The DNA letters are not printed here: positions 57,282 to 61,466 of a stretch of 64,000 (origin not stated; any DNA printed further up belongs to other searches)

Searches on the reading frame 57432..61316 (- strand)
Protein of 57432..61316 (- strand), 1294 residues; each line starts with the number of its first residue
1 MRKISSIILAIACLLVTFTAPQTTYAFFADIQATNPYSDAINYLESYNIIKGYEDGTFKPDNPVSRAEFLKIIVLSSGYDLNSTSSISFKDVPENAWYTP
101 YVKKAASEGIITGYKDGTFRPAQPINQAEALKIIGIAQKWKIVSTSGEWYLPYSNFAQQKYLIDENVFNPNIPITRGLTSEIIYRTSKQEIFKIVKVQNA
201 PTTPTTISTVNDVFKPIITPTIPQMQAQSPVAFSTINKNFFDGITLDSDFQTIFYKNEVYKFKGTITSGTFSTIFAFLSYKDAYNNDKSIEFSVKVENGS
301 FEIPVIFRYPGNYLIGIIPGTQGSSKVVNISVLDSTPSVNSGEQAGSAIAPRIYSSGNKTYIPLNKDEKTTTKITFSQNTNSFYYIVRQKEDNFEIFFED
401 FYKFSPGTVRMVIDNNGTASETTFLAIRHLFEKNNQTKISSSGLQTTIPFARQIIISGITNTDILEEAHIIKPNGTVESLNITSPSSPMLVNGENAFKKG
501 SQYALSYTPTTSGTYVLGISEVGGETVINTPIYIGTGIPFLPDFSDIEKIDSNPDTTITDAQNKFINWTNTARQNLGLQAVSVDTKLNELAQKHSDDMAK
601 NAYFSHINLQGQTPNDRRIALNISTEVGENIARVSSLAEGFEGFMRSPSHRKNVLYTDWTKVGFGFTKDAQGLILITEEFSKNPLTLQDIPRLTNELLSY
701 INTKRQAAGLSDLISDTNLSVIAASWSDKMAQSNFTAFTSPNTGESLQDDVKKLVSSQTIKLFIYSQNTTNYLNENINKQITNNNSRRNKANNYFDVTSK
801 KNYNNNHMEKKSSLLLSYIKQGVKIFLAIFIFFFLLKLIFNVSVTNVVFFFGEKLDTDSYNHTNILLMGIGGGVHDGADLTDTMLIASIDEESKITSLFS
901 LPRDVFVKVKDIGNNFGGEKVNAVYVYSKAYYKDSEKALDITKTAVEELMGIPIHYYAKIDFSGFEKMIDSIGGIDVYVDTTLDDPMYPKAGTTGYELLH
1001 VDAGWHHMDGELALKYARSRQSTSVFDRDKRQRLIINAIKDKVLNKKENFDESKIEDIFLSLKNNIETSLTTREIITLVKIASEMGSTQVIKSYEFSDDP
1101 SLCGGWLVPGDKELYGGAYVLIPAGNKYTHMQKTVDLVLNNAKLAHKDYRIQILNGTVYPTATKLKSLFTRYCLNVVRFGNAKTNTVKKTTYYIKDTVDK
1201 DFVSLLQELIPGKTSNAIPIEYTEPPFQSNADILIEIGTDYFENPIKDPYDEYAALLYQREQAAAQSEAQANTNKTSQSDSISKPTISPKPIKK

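Call 75: search_protein_families(library=pfam, proteins=[window:57432-61316:-], max_evalue=0.01)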
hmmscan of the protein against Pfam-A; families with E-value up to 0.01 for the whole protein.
window:57432-61316:- (1294 aa): 3 families
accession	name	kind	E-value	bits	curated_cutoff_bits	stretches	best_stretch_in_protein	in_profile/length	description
PF03816.19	LytR_cpsA_psr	-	4.1e-31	108.6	24.6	1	881-1043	2-148/150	LytR_cpsA_psr family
PF00395.25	SLH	-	1.6e-30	105.3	20.8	2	88-130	1-43/44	S-layer homology domain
PF00188.32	CAP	-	5e-21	76.2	21.1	2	569-672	4-108/117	Cysteine-rich secretory protein family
